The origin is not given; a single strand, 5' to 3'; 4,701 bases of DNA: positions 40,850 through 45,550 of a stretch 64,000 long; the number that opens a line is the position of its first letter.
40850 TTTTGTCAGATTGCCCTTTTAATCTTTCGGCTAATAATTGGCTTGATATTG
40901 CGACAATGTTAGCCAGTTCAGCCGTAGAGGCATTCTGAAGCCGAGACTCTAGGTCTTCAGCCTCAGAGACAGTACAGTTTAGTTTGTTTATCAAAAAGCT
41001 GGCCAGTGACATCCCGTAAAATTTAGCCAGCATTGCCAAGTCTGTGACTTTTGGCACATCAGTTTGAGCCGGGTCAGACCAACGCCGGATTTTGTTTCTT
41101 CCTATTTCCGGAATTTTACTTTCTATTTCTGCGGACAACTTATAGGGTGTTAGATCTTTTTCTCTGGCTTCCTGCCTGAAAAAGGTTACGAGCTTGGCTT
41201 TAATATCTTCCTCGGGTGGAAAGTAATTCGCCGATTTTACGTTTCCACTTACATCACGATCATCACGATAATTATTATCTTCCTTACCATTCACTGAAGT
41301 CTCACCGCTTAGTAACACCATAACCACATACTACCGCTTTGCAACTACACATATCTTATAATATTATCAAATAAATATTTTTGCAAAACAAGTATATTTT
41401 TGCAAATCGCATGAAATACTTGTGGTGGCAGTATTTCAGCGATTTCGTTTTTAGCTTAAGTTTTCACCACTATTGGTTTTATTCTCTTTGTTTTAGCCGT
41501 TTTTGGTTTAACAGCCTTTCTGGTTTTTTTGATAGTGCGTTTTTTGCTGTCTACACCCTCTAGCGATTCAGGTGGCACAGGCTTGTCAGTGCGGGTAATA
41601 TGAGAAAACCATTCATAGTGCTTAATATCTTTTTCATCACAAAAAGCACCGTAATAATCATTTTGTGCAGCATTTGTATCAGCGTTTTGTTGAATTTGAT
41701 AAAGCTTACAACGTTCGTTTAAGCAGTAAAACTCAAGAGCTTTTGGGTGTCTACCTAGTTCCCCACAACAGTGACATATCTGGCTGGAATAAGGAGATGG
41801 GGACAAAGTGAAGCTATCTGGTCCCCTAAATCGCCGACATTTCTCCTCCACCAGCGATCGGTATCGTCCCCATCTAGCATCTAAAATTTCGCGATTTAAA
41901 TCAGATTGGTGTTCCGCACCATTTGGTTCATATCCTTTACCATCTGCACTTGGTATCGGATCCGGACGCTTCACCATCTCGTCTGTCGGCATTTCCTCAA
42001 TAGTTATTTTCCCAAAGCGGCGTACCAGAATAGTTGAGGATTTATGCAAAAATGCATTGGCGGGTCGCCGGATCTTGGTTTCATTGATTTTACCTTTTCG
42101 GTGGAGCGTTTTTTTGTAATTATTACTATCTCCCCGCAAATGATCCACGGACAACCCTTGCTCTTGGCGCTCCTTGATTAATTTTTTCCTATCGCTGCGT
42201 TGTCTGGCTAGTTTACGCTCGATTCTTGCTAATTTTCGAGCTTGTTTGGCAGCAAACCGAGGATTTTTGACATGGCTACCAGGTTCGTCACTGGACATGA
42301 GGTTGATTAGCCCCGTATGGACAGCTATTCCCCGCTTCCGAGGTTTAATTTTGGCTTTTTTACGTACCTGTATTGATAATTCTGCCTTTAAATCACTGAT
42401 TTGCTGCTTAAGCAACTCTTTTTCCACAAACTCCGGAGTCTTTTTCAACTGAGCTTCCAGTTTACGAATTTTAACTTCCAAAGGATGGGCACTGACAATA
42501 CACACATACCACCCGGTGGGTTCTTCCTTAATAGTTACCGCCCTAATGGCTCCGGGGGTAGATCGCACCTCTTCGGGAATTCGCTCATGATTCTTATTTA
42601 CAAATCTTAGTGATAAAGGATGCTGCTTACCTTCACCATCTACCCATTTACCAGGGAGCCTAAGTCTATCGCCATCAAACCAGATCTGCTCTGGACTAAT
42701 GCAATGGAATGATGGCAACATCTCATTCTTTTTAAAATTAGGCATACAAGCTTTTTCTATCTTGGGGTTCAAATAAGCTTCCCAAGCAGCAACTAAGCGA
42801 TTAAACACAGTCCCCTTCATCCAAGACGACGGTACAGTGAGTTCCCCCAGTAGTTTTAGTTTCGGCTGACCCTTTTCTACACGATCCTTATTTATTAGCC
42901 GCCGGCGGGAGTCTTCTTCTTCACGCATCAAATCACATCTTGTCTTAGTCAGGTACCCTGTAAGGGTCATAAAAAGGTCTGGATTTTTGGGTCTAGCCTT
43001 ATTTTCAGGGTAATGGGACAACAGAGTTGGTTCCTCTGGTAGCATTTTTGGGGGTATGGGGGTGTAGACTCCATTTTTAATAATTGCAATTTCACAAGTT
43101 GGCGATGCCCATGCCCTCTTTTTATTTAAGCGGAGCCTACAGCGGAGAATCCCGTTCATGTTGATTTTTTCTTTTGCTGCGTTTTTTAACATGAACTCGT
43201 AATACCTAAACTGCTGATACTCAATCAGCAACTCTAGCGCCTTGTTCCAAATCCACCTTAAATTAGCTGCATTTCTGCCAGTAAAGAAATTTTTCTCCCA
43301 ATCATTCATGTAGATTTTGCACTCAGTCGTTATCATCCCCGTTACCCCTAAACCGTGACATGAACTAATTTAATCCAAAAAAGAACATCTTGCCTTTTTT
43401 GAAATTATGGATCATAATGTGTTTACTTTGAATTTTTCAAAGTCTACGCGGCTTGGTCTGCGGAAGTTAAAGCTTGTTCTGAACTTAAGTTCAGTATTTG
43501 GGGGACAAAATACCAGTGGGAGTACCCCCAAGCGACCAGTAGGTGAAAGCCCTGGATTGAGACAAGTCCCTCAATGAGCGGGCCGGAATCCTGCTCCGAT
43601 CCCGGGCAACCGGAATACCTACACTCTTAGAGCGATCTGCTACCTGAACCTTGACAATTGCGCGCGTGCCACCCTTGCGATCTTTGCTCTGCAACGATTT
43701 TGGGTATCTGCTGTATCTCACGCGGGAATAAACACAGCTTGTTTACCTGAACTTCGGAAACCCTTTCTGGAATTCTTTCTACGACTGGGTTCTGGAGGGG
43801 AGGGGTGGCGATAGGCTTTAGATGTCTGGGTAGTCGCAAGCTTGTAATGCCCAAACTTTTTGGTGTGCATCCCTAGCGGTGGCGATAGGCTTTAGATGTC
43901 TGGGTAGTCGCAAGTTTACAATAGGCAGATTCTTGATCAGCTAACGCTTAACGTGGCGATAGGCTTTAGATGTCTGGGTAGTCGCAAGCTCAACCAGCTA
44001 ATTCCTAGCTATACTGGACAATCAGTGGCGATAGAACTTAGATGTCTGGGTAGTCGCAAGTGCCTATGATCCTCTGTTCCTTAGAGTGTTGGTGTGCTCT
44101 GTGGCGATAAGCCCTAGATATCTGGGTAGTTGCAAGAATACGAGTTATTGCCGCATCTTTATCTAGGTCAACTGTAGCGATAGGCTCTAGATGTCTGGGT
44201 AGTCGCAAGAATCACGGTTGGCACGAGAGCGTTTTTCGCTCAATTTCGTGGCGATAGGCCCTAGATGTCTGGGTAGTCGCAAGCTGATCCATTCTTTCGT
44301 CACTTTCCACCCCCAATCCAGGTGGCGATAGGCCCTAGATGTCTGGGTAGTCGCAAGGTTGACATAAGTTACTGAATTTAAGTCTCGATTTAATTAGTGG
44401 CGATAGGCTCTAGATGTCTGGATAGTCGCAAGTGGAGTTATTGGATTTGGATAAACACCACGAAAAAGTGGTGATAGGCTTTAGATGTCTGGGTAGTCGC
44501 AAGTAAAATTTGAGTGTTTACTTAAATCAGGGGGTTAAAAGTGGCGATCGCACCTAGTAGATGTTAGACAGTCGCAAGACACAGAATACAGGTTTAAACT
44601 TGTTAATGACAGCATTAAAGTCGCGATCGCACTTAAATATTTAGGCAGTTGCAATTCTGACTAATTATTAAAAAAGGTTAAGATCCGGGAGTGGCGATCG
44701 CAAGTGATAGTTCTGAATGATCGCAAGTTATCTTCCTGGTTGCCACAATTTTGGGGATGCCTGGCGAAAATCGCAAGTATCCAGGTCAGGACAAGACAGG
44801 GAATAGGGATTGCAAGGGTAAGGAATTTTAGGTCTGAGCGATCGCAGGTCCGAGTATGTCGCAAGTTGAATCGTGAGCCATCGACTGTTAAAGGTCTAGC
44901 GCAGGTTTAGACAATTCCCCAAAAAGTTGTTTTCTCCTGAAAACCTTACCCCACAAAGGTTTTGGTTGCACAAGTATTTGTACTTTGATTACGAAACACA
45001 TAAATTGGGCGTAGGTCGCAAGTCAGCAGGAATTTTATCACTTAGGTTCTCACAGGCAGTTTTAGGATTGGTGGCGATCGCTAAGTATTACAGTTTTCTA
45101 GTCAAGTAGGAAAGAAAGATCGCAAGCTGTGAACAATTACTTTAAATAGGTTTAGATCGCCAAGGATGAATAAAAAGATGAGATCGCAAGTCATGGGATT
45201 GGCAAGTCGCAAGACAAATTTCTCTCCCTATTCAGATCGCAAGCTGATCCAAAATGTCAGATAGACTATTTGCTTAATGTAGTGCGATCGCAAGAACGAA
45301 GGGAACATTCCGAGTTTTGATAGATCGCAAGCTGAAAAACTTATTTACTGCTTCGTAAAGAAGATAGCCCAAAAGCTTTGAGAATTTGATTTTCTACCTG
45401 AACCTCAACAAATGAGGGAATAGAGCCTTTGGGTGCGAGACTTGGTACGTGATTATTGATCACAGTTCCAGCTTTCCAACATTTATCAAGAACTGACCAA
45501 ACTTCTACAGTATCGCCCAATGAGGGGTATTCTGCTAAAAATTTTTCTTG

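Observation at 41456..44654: Phage-borne minimal type V-like CRISPR locus: TnpB/Cas12-like effector, tracr-like region and 12-repeat array, with no adaptation genes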

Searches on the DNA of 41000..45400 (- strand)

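Call 27: search_rna_families(source=window, start=41000, end=45400, threshold=evalue, max_evalue=1, show_alignments=2)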
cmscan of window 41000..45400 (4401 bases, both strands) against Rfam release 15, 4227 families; matches with E-value up to 1: 1.
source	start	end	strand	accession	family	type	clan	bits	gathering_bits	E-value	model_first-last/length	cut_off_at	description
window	41349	41440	+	RF02933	ARRPOF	Gene; sRNA;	-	16.3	127.2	0.97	1-256/256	no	ARRPOF RNA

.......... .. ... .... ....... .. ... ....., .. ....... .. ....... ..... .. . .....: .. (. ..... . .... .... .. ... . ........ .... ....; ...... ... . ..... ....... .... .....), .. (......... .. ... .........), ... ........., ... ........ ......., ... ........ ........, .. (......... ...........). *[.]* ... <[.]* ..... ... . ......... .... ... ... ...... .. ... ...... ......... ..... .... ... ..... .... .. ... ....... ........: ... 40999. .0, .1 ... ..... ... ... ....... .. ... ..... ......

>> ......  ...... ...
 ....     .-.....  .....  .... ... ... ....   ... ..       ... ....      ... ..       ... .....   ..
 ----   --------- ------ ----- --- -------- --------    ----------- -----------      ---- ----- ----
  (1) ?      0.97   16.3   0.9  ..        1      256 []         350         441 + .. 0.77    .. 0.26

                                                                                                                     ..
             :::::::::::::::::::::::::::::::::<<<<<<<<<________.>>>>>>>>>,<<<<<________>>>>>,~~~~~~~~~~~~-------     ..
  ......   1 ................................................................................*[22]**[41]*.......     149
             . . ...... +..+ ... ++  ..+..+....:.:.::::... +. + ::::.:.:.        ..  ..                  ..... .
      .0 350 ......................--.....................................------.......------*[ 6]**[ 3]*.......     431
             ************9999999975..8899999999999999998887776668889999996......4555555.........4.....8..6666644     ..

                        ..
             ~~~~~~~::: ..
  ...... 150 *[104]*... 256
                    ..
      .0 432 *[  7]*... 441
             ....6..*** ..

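Call 71: build_rna_model(alignment_id=A5)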
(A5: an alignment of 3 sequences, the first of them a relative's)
Model R1 built from alignment A5 (3 sequences, 136 columns); structure: RNAalifold consensus.
model positions 131; base pairs 31; branch points 4; effective number of sequences 0.85; information 0.589 bits per position. Calibrated on 0.2 Mb of random sequence (short: E-values are rough).
structure used (alignment columns):
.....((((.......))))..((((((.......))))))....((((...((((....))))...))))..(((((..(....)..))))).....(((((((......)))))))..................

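Call 72: search_with_rna_model(model_id=R1, source=window, max_evalue=10, filters=off, show_alignments=3)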
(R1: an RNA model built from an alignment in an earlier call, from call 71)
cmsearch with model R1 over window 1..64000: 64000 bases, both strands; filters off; matches with E-value up to 10: 33.
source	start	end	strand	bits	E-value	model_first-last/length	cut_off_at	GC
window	19917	20036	+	16.7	0.0037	1-131/131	no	0.43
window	57142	57255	-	11.3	0.11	1-131/131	no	0.32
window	18522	18648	+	9.1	0.46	1-131/131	no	0.39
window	24145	24259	-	9.1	0.48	1-131/131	no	0.34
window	4456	4549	+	9.1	0.48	1-131/131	no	0.35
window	57049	57140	+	9.1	0.48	1-131/131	no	0.32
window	57779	57807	+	8.9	0.53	39-67/131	no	0.38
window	11781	11908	+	8.7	0.6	1-131/131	no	0.42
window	57186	57211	+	8.2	0.86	42-67/131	no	0.31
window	56883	57033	+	7.7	1.2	1-131/131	no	0.38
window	62132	62246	-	7.6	1.3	1-131/131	no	0.34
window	39767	39884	-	7.2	1.6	1-131/131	no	0.4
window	7996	8097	-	6.5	2.6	1-131/131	no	0.42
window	57094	57123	-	6.4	2.7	38-67/131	no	0.27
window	57553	57576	+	6.3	2.8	43-66/131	no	0.67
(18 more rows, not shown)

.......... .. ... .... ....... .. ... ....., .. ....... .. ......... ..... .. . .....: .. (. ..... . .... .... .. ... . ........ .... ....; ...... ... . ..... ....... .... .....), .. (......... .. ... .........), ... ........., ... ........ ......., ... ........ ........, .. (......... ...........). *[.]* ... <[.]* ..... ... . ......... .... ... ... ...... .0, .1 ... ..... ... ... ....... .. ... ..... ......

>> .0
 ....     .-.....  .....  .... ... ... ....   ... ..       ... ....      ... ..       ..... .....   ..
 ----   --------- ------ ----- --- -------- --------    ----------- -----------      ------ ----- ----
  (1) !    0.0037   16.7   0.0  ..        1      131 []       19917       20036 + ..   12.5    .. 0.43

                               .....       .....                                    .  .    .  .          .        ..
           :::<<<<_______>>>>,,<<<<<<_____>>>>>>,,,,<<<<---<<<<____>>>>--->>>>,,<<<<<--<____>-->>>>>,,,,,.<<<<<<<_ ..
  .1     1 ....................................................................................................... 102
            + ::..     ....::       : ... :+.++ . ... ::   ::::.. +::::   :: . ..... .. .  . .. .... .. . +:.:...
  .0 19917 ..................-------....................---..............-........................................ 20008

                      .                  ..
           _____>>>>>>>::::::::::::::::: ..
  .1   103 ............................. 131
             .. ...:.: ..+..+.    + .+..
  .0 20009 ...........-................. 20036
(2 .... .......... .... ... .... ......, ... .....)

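Call 81: search_dna_similar(query=window:43337-43880:+, collection=phages, mode=distant, max_evalue=1, max_rows=10)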
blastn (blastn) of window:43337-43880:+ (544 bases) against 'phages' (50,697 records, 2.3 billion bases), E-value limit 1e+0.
No match.

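Call 92: search_with_rna_model(model_id=R1, sources=[L001, L004, L005, L059, L148, L149, L061, L010, L023, L024, L014, L019, L027, L044, L046, L047], max_evalue=0.01, make_alignment=true)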
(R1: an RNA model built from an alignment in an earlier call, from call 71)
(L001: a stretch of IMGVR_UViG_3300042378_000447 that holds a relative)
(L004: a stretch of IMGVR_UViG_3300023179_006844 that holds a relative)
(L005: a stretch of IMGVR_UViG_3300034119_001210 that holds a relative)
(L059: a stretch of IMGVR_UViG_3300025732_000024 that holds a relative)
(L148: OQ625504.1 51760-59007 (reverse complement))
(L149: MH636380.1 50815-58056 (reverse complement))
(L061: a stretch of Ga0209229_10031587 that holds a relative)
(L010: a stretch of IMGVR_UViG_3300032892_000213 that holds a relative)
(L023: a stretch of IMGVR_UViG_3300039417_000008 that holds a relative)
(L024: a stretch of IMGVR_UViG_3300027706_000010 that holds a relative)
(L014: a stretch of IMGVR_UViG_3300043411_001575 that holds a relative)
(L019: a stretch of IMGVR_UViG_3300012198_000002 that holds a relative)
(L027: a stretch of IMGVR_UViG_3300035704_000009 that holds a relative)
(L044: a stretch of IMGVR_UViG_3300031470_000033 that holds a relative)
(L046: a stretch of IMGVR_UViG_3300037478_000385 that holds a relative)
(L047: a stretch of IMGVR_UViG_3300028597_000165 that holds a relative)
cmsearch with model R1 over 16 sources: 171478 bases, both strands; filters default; matches with E-value up to 0.01: 10.
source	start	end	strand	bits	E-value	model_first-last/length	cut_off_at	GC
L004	7261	7391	+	164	9.5e-44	1-131/131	no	0.46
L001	7261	7391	+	164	9.8e-44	1-131/131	no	0.48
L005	5002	5134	+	152.3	1.7e-40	1-131/131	no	0.5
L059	7269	7401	+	152.3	1.7e-40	1-131/131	no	0.5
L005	868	1000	-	114.8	4.9e-30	1-131/131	no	0.5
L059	1769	1901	-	109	2e-28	1-131/131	no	0.53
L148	1757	1885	+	70.8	8.7e-18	1-131/131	no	0.44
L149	1751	1879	+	70.8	8.7e-18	1-131/131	no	0.44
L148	1395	1523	+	53.2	6.9e-13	1-131/131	no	0.52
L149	1178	1306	+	43.9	2.7e-10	1-131/131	no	0.48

Alignment A7: 10 matches aligned to the model, 162 columns, each read 5' to 3' on its own strand. Consensus structure (alignment columns), stored with it:
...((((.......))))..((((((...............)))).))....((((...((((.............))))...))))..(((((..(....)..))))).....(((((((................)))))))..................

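Call 93: build_rna_model(alignment_id=A7)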
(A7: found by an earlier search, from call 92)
Model R2 built from alignment A7 (10 sequences, 162 columns); structure: stored with the alignment.
model positions 132; base pairs 31; branch points 4; effective number of sequences 1.51; information 0.59 bits per position. Calibrated on 0.2 Mb of random sequence (short: E-values are rough).
structure used (alignment columns):
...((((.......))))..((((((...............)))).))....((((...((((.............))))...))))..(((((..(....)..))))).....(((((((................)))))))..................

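Call 94: search_with_rna_model(model_id=R2, source=window, max_evalue=10, filters=off, show_alignments=3)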
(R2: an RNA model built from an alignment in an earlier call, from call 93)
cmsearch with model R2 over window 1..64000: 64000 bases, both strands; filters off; matches with E-value up to 10: 32.
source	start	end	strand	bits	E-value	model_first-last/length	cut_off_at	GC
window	58550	58697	+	10.9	0.19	1-132/132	no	0.35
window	24145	24259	-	10.9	0.19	1-132/132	no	0.34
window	846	966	+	10.2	0.29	1-132/132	no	0.46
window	56883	57038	+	9.9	0.35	1-132/132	no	0.38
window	624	725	+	8.8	0.67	1-132/132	no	0.39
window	28974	29077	-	8.8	0.69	1-132/132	no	0.38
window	57186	57211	+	8.4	0.89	43-68/132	no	0.31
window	50686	50773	+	8.3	0.9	1-132/132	no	0.43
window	57848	57972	-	8.3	0.91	1-132/132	no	0.35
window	57092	57119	+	8.3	0.91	41-68/132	no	0.29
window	19917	20036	+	7.6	1.4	1-132/132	no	0.43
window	60724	60827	+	7.6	1.4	1-132/132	no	0.48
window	57779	57807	+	7.4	1.5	40-68/132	no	0.38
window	6573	6726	+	7.3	1.6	1-132/132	no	0.35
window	57909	57938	+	7.3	1.7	40-68/132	no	0.37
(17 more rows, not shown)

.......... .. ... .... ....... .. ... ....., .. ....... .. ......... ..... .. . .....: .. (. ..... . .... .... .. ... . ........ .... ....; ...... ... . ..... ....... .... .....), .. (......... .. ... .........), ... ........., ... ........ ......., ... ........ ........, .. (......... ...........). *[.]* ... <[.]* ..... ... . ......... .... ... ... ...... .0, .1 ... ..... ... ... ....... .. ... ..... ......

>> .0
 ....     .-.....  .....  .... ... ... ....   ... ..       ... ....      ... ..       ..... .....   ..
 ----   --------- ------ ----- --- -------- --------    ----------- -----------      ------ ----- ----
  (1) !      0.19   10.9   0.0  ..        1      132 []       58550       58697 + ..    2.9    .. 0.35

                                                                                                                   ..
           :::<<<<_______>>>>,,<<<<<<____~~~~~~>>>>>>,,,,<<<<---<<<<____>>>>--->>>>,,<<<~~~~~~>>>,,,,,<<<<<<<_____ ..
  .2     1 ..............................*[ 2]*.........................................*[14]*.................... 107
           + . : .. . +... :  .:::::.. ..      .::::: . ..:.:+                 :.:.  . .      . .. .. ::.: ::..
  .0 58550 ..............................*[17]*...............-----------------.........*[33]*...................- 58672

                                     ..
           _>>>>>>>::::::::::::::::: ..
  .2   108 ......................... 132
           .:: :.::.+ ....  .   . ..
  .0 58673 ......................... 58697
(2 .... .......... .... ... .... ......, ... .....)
